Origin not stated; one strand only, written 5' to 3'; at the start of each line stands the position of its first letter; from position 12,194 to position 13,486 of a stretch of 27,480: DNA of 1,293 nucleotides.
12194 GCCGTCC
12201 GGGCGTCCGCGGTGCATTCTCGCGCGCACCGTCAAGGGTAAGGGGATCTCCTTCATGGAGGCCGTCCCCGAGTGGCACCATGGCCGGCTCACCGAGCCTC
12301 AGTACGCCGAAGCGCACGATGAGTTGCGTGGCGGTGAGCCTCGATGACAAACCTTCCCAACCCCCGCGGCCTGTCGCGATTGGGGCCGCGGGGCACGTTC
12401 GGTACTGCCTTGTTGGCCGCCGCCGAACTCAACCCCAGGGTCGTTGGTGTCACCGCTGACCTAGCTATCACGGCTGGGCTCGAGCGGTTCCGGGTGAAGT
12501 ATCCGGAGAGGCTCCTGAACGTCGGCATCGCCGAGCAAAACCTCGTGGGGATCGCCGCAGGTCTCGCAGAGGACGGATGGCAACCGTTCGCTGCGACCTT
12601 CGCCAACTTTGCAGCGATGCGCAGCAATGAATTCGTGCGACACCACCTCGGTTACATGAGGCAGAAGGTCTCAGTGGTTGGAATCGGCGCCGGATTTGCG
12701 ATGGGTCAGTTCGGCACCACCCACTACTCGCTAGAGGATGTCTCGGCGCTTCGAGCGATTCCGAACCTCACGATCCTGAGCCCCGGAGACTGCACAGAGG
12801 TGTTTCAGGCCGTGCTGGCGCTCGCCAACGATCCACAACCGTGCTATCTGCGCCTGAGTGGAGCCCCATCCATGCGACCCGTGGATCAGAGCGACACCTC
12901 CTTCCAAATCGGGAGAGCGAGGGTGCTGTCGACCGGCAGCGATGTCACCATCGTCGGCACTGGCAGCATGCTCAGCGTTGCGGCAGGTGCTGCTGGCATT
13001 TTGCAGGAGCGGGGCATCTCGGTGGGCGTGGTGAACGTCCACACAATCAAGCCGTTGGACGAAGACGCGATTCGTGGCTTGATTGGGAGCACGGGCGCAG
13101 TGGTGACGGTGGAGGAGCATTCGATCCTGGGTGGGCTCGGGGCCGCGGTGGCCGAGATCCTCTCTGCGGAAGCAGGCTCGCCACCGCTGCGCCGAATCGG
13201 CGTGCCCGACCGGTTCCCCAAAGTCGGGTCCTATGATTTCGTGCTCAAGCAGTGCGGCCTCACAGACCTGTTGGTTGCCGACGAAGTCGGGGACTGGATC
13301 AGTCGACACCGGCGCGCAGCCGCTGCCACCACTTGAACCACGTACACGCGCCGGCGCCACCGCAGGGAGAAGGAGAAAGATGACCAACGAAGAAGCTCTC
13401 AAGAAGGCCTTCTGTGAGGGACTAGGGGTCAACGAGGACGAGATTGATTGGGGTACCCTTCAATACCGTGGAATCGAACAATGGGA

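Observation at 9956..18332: Self-contained ten-gene ACP/LuxEC/transketolase cassette inside a glycan locus, likely an assembly line for an unusual acyl substituent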

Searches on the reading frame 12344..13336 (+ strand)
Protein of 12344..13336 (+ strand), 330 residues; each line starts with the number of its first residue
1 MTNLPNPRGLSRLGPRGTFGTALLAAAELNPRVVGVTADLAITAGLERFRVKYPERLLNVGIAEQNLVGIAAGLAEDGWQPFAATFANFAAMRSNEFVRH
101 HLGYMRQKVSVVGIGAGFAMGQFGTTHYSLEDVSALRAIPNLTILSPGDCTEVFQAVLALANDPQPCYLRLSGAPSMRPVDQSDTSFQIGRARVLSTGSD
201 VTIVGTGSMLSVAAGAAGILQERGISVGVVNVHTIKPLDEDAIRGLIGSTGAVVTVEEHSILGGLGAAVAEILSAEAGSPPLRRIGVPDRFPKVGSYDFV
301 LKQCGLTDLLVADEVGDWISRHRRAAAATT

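Call 3: search_protein_families(library=pfam, proteins=[window:12344-13336:+])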
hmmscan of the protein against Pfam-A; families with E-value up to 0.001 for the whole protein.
window:12344-13336:+ (330 aa): 4 families
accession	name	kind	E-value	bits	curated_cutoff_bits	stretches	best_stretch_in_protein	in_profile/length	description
PF02779.29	Transket_pyr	-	1.8e-33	116.1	27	1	18-172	8-168/174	Transketolase, pyrimidine binding domain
PF02780.25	Transketolase_C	-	1.4e-30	106.2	25.9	1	190-307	1-120/124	Transketolase, C-terminal domain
PF17147.9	PFOR_II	-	1.1e-07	32.6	27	1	200-279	2-81/102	Pyruvate:ferredoxin oxidoreductase core domain II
PF22613.1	Transketolase_C_1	-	1.1e-05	26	27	1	198-257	11-55/113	Transketolase-like TK C-terminal domain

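Call 5: search_protein_families(library=ncbifam, proteins=[window:12344-13336:+], max_evalue=0.01)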
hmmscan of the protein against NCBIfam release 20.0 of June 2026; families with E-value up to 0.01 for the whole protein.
window:12344-13336:+ (330 aa): 15 families
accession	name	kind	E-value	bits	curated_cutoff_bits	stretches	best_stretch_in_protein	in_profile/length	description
NF004559.0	PRK05899.2-5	equivalog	8e-62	209.3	488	1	14-315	319-620/627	transketolase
TIGR00204.1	dxs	equivalog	2.2e-56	191.7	465.95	1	16-318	313-614/616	1-deoxy-D-xylulose-5-phosphate synthase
NF003933.0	PRK05444.2-2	equivalog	3.4e-38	131.5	395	1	17-313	293-599/606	1-deoxy-D-xylulose-5-phosphate synthase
NF004556.0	PRK05899.2-2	equivalog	3.2e-34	118.2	575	1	15-318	324-637/639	transketolase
NF008968.0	PRK12315.1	subfamily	2.2e-31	108.8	510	1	27-312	293-574/582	1-deoxy-D-xylulose-5-phosphate synthase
NF006667.0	PRK09212.1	subfamily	2e-22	79.5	321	1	54-277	50-280/327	pyruvate dehydrogenase complex E1 component subunit beta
TIGR00232.1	tktlase_bact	equivalog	1.8e-19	69.6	682.25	1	16-240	352-582/654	transketolase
NF008854.0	PRK11892.1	equivalog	1e-18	67.3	454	1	55-276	189-418/464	pyruvate dehydrogenase complex E1 component subunit beta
NF004558.0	PRK05899.2-4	equivalog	4.7e-16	58.3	788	1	42-260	378-600/651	transketolase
NF007201.0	PRK09622.1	equivalog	7.4e-05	21.8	590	1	199-275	268-344/405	2-oxoacid:ferredoxin oxidoreductase subunit alpha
NF006412.0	PRK08659.1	equivalog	0.00025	20.4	411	1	197-258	273-334/378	2-oxoacid:acceptor oxidoreductase subunit alpha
TIGR03710.1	OAFO_sf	subfamily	0.00027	19.7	482.75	1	198-258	463-522/561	2-oxoacid:acceptor oxidoreductase subunit alpha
NF041170.1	Oxoac_fdxalpha_Archa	equivalog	0.00034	19.1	800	1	198-268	519-589/636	2-oxoacid:ferredoxin oxidoreductase subunit alpha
NF045791.1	OxalOxredalpha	equivalog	0.0014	17.7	500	1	196-277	259-338/395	oxalate oxidoreductase subunit alpha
NF045764.1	PhenlGlyoxDHPadG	equivalog_domain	0.0035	15.9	700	1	199-257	268-326/398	NADH-dependent phenylglyoxylate dehydrogenase subunit alpha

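Call 28: search_solved_structures(query=window:12344-13336:+, show_alignments=2, max_evalue=0.00001)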
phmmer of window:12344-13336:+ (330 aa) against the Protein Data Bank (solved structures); distinct sequences matched with E-value up to 0.00001: 62 (the best 60 are shown).
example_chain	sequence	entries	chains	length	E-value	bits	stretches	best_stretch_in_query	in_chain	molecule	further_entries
6yaj_AAA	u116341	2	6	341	6.1e-62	212.8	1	13-309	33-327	C-terminal chain of split transketolase from Carboxydothermus hydrogenoformans | C-terminal component of the split chain transketolase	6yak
7bzx_B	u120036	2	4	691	1.8e-39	139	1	19-312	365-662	1-deoxy-D-xylulose-5-phosphate synthase, chloroplastic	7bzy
6rjb_A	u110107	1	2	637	3.2e-37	131.6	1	2-315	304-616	Transketolase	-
4kxu_A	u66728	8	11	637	3.2e-37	131.6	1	2-315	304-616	Transketolase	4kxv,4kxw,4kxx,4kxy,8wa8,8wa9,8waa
6ha3_A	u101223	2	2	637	3.2e-37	131.6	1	2-315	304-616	Transketolase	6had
3ooy_A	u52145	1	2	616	5e-37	131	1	2-311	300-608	Transketolase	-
3mos_A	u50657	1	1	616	5.7e-37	130.8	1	2-308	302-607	Transketolase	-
8a29_A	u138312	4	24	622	6.7e-36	127.3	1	17-307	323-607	1-deoxy-D-xylulose-5-phosphate synthase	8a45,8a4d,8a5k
8a8y_A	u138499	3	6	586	4e-34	121.4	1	18-319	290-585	1-deoxy-D-xylulose-5-phosphate synthase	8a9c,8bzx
6xxg_AAA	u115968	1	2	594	5.1e-33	117.8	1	17-306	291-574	1-deoxy-D-xylulose-5-phosphate synthase,1-deoxy-D-xylulose-5-phosphate synthase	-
2o1x_A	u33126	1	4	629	6e-33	117.6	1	17-306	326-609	1-deoxy-D-xylulose-5-phosphate synthase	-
6ouv_A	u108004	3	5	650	6.5e-33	117.5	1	17-306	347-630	1-deoxy-D-xylulose-5-phosphate synthase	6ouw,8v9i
2o1s_A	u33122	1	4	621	1.3e-31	113.2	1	18-318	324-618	1-deoxy-D-xylulose-5-phosphate synthase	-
9hn8_A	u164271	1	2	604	3e-29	105.4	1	13-321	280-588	1-deoxy-D-xylulose-5-phosphate synthase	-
8ogh_A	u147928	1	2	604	4.8e-29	104.8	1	14-321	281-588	1-deoxy-D-xylulose-5-phosphate synthase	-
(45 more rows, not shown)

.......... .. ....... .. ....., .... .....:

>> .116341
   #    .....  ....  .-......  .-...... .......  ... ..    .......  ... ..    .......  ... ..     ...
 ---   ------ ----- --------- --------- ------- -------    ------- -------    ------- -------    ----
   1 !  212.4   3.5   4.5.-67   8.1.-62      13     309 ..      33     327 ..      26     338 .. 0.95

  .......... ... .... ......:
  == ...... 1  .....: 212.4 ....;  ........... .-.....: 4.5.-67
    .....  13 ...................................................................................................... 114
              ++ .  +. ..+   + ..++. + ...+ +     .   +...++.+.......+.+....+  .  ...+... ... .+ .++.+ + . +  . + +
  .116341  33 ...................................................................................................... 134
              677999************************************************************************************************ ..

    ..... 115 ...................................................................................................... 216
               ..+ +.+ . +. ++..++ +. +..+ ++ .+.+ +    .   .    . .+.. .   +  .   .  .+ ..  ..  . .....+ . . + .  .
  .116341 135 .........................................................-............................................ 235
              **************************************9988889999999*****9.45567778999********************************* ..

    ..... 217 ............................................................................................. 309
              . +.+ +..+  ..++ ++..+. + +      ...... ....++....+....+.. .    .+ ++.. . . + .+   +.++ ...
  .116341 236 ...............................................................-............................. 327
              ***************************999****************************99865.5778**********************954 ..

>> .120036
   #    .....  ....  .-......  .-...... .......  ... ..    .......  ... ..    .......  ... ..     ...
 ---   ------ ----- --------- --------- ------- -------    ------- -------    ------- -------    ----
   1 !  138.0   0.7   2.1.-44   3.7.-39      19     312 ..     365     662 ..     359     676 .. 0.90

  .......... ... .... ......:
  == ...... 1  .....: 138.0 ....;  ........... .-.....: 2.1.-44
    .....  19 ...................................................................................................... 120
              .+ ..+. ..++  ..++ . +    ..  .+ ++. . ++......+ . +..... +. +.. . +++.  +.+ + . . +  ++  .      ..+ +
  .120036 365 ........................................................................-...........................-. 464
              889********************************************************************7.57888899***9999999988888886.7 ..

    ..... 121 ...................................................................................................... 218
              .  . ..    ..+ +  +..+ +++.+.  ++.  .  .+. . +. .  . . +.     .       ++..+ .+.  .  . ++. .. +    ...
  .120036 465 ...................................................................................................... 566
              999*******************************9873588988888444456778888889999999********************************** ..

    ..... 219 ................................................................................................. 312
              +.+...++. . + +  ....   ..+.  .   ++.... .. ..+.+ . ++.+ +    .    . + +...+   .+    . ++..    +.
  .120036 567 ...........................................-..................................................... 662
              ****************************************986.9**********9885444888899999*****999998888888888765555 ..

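Call 42: find_homologous_proteins(query=window:12344-13336:+, max_evalue=1e-30)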
Query window:12344-13336:+ (330 aa): 6504 proteins with E <= 1e-30 among 8000 candidates; the best 120 are listed.
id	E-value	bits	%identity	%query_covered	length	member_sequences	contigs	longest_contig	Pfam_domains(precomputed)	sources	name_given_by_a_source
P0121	1.0e-211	720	100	100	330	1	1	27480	PF17147.10,PF22613.2,PF02780.26,PF02779.30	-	-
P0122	2.9e-184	630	87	97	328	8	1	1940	PF17147.10,PF22613.2,PF02780.26,PF02779.30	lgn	-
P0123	1.4e-165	568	78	98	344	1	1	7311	PF17147.10,PF22613.2,PF02780.26,PF02779.30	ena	-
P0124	2.3e-163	561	79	96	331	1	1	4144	PF17147.10,PF22613.2,PF02780.26,PF02779.30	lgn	-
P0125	1.1e-153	529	75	97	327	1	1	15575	PF17147.10,PF02780.26,PF02779.30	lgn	-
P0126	1.9e-152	525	74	98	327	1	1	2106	PF17147.10,PF22613.2,PF02780.26,PF02779.30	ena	-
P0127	1.5e-151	522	75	97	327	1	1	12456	PF17147.10,PF02780.26,PF02779.30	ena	-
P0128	1.6e-151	522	75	96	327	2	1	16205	PF17147.10,PF22613.2,PF02780.26,PF02779.30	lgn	-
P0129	1.0e-146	506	71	98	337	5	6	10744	PF17147.10,PF22613.2,PF02780.26,PF02779.30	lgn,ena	-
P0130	1.8e-144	499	70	97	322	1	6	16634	PF17147.10,PF22613.2,PF02780.26,PF02779.30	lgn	-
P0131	3.9e-144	498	71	96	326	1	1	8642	PF17147.10,PF22613.2,PF02780.26,PF02779.30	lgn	-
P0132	7.9e-144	497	70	96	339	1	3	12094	PF17147.10,PF22613.2,PF02780.26,PF02779.30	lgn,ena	-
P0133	1.1e-143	496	69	97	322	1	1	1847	PF17147.10,PF22613.2,PF02780.26,PF02779.30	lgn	-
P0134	3.0e-143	495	71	97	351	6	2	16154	PF17147.10,PF02780.26,PF02779.30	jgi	jgi:transketolase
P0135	3.9e-143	494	70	97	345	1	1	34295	PF17147.10,PF02780.26,PF02779.30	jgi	jgi:transketolase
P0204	1.4e-93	332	51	95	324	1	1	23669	PF02780.26,PF02779.30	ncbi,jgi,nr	ncbi:MAG: transketolase family protein [Synergistaceae bacterium]|jgi:transketolase|nr:transketolase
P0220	6.6e-92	326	49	95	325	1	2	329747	PF17147.10,PF02780.26,PF02779.30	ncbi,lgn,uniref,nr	ncbi:transketolase [Paraburkholderia sp. Ac-20340]|uniref:transketolase family protein n=1 Tax=Parab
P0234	6.9e-91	323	50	95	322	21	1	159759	PF22613.2,PF02780.26,PF02779.30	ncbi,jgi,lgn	ncbi:MAG TPA: transketolase C-terminal domain-containing protein [Lelliottia sp.]|jgi:transketolase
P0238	7.8e-91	323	48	96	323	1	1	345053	PF22613.2,PF02780.26,PF02779.30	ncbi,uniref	ncbi:transketolase C-terminal domain-containing protein [Magnetovibrio sp. PR-2]|uniref:transketolas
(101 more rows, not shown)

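Call 43: find_encoding_contigs(protein=P0234, flank=9000, max_places=1)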
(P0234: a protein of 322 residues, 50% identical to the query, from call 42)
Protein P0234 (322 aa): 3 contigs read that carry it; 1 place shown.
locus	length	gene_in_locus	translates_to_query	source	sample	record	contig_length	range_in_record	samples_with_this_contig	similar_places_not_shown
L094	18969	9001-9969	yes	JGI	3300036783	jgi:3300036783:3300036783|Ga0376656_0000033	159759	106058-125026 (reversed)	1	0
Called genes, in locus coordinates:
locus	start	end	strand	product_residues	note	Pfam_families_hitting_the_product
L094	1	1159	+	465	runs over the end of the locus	-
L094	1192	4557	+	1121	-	PF02390:Methyltransf_4 (weak), PF13847:Methyltransf_31 (weak), PF08242:Methyltransf_12, PF13649:Methyltransf_25, PF10119:MethyTransf_Reg, PF07719:TPR_2 (faint), PF13432:TPR_16 (faint), PF13844:Glyco_transf_41, +2 more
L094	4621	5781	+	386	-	PF01041:DegT_DnrJ_EryC1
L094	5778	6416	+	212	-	PF17836:PglD_N, PF25084:LbH_EIF2B (weak), PF25087:GMPPB_C (weak), PF00132:Hexapep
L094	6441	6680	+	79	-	-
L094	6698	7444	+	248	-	PF00106:adh_short, PF08659:KR, PF23441:SDR (weak), PF13561:adh_short_C2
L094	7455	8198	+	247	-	PF00106:adh_short, PF08659:KR, PF23441:SDR (weak), PF13561:adh_short_C2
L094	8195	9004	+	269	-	PF00456:Transketolase_N, PF13292:DXP_synthase_N (faint)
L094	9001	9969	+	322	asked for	PF02779:Transket_pyr, PF02780:Transketolase_C, PF22613:Transketolase_C_1 (faint)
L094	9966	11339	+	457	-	PF00501:AMP-binding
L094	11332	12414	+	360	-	PF04443:LuxE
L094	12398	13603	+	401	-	PF05893:LuxC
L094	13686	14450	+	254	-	PF04542:Sigma70_r2, PF04539:Sigma70_r3, PF08281:Sigma70_r4_2, PF04545:Sigma70_r4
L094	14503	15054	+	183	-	PF02899:Phage_int_SAM_1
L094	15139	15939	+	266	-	PF00497:SBP_bac_3, PF10613:Lig_chan-Glu_bd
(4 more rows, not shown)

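Call 44: find_encoding_contigs(protein=P0220, flank=9000, max_places=1)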
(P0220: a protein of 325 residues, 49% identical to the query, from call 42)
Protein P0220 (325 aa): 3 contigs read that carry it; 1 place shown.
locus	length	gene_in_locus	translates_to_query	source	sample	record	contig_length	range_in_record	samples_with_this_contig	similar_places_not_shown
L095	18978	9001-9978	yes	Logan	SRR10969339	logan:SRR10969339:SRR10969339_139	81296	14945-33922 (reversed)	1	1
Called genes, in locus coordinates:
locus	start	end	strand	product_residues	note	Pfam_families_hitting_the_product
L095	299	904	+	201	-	PF17836:PglD_N (faint), PF25084:LbH_EIF2B (faint), PF25087:GMPPB_C (faint), PF00132:Hexapep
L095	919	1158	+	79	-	-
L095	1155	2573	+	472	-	PF00501:AMP-binding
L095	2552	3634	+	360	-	PF04443:LuxE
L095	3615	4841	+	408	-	PF05893:LuxC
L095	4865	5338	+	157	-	PF07977:FabA, PF22818:ApeI-like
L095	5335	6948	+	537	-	PF00890:FAD_binding_2 (faint), PF01266:DAO (faint), PF01946:Thi4 (faint), PF07992:Pyr_redox_2 (faint), PF13450:NAD_binding_8 (weak), PF00732:GMC_oxred_N, PF05199:GMC_oxred_C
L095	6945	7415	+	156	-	-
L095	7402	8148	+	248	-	PF00106:adh_short, PF01370:Epimerase (weak), PF08659:KR, PF23441:SDR, PF13561:adh_short_C2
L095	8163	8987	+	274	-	PF00456:Transketolase_N, PF13292:DXP_synthase_N, PF02775:TPP_enzyme_C (faint), PF00676:E1_dh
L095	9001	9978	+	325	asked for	PF02779:Transket_pyr, PF02780:Transketolase_C, PF17147:PFOR_II (weak)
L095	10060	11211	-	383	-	PF00155:Aminotran_1_2 (weak), PF01041:DegT_DnrJ_EryC1, PF01212:Beta_elim_lyase (weak)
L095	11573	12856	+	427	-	-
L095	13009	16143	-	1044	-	PF00515:TPR_1 (faint), PF07719:TPR_2 (faint), PF13181:TPR_8 (faint), PF13428:TPR_14 (faint), PF13432:TPR_16 (weak), PF14559:TPR_19 (weak), PF13424:TPR_12 (weak), PF13844:Glyco_transf_41, +1 more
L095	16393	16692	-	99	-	PF05400:FliT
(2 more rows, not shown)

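Call 56: find_encoding_contigs(protein=P0238, flank=9000, max_places=1)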
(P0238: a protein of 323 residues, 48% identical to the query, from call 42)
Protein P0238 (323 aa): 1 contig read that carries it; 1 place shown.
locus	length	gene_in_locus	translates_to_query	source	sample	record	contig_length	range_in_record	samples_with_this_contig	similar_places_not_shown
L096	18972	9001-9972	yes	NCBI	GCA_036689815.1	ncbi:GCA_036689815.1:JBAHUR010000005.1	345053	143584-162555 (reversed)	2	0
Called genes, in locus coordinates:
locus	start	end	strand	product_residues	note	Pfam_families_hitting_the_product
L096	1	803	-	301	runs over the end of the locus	PF02522:Antibiotic_NAT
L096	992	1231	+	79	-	-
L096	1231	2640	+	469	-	PF00501:AMP-binding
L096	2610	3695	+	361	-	PF04443:LuxE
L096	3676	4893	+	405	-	PF05893:LuxC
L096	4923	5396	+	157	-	PF07977:FabA, PF22818:ApeI-like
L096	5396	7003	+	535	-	PF00890:FAD_binding_2 (faint), PF01266:DAO (faint), PF00732:GMC_oxred_N, PF05199:GMC_oxred_C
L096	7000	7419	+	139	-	PF13618:Gluconate_2-dh3 (faint)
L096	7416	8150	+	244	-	PF00106:adh_short, PF01370:Epimerase, PF08659:KR, PF23441:SDR (weak), PF13460:NAD_binding_10 (weak), PF13561:adh_short_C2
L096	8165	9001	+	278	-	PF00456:Transketolase_N, PF13292:DXP_synthase_N (faint), PF00676:E1_dh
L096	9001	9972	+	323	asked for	PF02779:Transket_pyr, PF02780:Transketolase_C, PF22613:Transketolase_C_1 (weak)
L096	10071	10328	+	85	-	PF06627:DUF1153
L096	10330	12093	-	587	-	PF13432:TPR_16 (weak), PF14559:TPR_19, PF13432:TPR_16, PF14559:TPR_19 (weak), PF14559:TPR_19 (weak), PF23914:TPR_CcmH_CycH, PF00515:TPR_1, PF13424:TPR_12, +23 more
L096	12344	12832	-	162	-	-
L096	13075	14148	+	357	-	-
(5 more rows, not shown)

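Call 57: find_encoding_contigs(protein=P0204, flank=9000, max_places=1)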
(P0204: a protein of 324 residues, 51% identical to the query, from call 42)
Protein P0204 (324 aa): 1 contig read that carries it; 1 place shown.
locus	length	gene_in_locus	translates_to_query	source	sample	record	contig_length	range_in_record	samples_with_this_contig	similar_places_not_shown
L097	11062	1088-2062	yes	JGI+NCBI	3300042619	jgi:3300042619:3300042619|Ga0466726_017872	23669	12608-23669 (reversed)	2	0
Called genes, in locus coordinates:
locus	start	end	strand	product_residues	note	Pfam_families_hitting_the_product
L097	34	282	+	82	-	PF00106:adh_short (weak), PF13561:adh_short_C2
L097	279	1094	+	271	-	PF13292:DXP_synthase_N, PF00456:Transketolase_N, PF00676:E1_dh (weak)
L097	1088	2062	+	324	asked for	PF02779:Transket_pyr, PF02780:Transketolase_C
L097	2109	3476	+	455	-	PF00501:AMP-binding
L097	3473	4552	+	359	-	PF04443:LuxE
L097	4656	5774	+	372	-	PF05893:LuxC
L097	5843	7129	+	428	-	PF01554:MatE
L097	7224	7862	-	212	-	PF04773:FecR (weak)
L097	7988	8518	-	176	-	PF00731:AIRC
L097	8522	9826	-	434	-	PF02844:GARS_N, PF01071:GARS_A, PF02843:GARS_C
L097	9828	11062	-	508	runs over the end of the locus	PF02142:MGS, PF01808:AICARFT_IMPCHas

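Call 68: search_dna_similar(query=window:12344-13336:+, collection=plasmids, mode=protein, max_rows=12, max_evalue=1e-40)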
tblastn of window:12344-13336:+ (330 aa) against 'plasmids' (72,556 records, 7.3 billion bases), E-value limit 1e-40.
Records with a match: 350; places in all: 383; records where one place covers at least 80% of the query: 345.
Best place of each record, by identity: <60% 350.
By first word of the organism name: Rhizobium 72; Pantoea 48; Agrobacterium 36; Sinorhizobium 27; Bradyrhizobium 15; Paraburkholderia 12; Shinella 11; Caballeronia 11; Ensifer 9; Streptomyces 8; and 58 more.
By predicted mobility (MOB-suite, as given by PLSDB): non-mobilizable 230; conjugative 86; mobilizable 34.
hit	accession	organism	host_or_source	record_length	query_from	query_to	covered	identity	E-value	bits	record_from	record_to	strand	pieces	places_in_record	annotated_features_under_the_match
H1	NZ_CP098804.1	Rhizobium anhuiense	Trifolium dubium,Cell culture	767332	6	306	91%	43.9%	3e-76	261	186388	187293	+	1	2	transketolase C-terminal domain-containing protein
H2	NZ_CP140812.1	Rhizobium beringeri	Trifolium pratense,whole organism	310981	6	306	91%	43.9%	6e-76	260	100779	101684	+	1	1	transketolase C-terminal domain-containing protein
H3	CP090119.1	Rhizobium leguminosarum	Trifolium ambiguum,Cell culture,Plant ...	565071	6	306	91%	43.9%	9e-76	259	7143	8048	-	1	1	transketolase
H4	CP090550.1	Rhizobium leguminosarum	Trifolium pratense,Cell culture,Plant ...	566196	6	306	91%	43.8%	2e-63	269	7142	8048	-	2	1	hypothetical protein (x2)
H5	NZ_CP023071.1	Sinorhizobium fredii CCBAU 83666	G.max,nodule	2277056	16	321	93%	42.9%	3e-65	229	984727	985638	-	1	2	record has no annotation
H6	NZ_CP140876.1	Rhizobium beringeri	Trifolium pratense,whole organism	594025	6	306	91%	43.6%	8e-76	260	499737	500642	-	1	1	transketolase C-terminal domain-containing protein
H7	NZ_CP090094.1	Rhizobium leguminosarum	Galega,Cell culture,Plant nodule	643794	6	306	91%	43.6%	8e-76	260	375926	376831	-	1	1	transketolase C-terminal domain-containing protein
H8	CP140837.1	Rhizobium beringeri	Trifolium pratense,whole organism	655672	6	306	91%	43.6%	8e-76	260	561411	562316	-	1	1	transketolase C-terminal domain-containing protein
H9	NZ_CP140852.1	Rhizobium beringeri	Trifolium pratense,whole organism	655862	6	306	91%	43.6%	8e-76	260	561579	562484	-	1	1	transketolase C-terminal domain-containing protein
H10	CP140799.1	Rhizobium beringeri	Trifolium pratense,whole organism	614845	6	306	91%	43.6%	2e-75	258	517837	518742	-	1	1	transketolase C-terminal domain-containing protein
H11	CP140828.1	Rhizobium beringeri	Trifolium pratense,whole organism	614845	6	306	91%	43.6%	2e-75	258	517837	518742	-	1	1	transketolase C-terminal domain-containing protein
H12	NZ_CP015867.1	Streptomyces parvulus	-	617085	22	330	94%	42.1%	2e-51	189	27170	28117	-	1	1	transketolase C-terminal domain-containing protein | GNAT family N-acetyltransferase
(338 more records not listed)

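Call 74: get_annotated_region(hit=H12, flank=9000)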
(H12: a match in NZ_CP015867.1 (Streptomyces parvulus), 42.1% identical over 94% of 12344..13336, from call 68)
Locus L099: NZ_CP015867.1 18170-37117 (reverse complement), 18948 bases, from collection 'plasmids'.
description: Streptomyces parvulus strain 2297 plasmid pSPA1, complete sequence
organism: Streptomyces parvulus (NCBI taxid 146923)
taxonomy: Bacteria; Actinomycetota; Actinomycetes; Kitasatosporales; Streptomycetaceae; Streptomyces; Streptomyces parvulus
host: -; source: -; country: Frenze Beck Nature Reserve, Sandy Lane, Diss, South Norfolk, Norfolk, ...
typing (MOB-suite, as given by PLSDB): non-mobilizable
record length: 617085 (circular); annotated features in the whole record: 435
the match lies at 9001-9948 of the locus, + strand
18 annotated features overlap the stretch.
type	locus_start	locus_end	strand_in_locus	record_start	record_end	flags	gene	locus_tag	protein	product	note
CDS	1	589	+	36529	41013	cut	-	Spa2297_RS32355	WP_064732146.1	non-ribosomal peptide synthetase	-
CDS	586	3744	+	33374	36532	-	-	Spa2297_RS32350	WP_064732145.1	non-ribosomal peptide synthetase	-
CDS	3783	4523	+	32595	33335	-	-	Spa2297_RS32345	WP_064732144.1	2OG-Fe dioxygenase family protein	-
CDS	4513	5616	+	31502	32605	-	-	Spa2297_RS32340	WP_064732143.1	M20/M25/M40 family metallo-hydrolase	-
CDS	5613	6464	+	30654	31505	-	-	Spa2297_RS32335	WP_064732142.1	RimK family alpha-L-glutamate ligase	-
CDS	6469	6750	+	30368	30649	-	-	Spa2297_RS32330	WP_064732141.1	hypothetical protein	-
CDS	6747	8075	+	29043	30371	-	-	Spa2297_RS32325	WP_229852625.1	DegT/DnrJ/EryC1/StrS family aminotransferase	-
CDS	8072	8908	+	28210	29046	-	-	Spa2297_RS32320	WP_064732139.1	transketolase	-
CDS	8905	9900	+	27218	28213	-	-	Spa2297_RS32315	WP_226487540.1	transketolase C-terminal domain-containing protein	-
CDS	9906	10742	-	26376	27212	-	-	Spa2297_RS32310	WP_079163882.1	GNAT family N-acetyltransferase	-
CDS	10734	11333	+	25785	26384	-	-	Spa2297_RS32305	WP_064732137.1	hypothetical protein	-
CDS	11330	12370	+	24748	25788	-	-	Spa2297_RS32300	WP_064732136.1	BtrH N-terminal domain-containing protein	-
CDS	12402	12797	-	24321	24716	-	-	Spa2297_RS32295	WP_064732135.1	VOC family protein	-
CDS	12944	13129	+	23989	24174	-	-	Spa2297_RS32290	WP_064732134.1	hypothetical protein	-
CDS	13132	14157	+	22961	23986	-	argC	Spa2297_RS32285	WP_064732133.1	N-acetyl-gamma-glutamyl-phosphate reductase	GO:0006592 - ornithine biosynthetic process [Evidence IEA]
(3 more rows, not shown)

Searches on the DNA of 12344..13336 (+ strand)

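Call 67: search_dna_similar(query=L094:8195-12100:+, collection=ecoli_genomes, mode=distant, max_rows=8)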
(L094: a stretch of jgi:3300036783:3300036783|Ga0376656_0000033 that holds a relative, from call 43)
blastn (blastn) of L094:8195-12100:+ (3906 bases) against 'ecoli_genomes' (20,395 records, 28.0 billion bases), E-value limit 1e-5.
No match.
